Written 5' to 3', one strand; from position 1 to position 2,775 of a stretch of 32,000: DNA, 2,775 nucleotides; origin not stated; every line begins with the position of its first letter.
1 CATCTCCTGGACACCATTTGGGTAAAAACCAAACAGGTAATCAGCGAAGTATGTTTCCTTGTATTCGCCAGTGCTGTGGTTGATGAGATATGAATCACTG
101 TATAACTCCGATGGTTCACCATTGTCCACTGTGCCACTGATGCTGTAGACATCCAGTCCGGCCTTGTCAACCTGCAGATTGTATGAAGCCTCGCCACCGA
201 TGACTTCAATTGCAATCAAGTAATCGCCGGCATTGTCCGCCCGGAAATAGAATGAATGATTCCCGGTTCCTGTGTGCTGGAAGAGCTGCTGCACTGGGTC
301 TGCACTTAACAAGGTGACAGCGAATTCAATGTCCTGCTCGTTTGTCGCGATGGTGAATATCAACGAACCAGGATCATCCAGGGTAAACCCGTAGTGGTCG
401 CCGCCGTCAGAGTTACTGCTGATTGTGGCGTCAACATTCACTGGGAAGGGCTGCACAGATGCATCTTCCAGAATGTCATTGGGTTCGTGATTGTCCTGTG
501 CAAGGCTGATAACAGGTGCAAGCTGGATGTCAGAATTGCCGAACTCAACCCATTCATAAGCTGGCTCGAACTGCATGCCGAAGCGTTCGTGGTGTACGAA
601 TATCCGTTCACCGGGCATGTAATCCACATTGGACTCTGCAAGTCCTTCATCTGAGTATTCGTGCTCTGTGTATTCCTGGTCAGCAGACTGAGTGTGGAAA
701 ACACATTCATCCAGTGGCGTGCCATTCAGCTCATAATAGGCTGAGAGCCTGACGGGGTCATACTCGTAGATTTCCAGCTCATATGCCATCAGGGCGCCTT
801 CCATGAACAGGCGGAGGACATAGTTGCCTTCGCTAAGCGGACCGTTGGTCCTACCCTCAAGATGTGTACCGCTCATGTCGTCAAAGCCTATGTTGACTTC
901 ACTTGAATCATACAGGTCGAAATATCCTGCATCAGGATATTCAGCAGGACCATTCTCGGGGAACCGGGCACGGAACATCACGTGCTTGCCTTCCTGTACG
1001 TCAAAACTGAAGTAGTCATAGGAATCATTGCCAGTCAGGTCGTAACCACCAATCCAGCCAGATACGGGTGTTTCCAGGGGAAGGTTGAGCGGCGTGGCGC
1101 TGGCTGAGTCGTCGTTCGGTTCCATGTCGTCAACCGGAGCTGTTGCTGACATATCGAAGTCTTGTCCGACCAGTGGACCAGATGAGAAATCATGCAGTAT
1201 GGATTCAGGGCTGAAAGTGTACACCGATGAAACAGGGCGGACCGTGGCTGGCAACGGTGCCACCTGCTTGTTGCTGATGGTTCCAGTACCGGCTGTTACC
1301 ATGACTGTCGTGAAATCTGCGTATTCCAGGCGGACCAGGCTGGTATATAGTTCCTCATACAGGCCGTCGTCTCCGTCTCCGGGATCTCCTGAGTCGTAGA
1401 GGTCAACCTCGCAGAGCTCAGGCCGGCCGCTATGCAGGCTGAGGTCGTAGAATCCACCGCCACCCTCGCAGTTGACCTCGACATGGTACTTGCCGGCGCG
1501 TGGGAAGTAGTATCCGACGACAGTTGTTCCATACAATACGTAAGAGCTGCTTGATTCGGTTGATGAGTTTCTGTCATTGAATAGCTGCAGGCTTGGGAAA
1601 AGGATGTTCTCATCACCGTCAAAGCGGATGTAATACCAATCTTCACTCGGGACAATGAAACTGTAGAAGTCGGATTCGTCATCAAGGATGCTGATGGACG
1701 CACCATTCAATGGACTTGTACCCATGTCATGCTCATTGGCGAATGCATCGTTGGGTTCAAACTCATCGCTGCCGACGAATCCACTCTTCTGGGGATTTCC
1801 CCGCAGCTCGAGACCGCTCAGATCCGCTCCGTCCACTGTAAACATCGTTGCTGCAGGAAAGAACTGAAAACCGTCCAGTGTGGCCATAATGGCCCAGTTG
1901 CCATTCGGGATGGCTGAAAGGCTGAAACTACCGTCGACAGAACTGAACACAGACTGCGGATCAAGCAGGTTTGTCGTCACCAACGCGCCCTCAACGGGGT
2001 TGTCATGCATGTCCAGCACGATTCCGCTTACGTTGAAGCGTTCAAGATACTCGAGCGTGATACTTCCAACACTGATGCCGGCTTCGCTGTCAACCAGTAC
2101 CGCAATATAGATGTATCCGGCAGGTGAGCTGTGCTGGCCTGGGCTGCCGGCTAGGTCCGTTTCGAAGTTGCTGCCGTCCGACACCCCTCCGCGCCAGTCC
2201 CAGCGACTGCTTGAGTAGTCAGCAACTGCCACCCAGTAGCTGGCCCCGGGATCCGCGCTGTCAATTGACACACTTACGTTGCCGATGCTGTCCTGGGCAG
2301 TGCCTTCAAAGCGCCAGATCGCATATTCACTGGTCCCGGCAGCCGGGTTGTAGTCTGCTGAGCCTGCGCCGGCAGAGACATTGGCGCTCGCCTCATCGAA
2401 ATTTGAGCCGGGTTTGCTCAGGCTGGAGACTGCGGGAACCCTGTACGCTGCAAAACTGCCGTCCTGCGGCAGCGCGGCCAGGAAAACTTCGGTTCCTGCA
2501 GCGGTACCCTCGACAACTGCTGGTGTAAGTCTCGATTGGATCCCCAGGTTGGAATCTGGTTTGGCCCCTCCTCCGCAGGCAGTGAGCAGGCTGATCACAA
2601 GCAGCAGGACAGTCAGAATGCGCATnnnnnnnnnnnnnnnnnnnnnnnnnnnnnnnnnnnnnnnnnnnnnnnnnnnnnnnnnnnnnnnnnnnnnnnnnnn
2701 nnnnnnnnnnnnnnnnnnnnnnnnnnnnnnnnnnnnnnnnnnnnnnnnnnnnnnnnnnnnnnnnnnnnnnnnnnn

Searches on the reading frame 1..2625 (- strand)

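Call 65: search_protein_families(library=pfam, proteins=[window:1-2625:-], max_evalue=0.001)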
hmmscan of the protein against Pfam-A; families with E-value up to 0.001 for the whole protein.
window:1-2625:- (875 aa): 1 family
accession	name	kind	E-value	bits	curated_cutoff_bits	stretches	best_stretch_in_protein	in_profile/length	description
PF13620.12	CarboxypepD_reg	-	8.1e-08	32.9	32.3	1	199-254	2-60/82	Carboxypeptidase regulatory-like domain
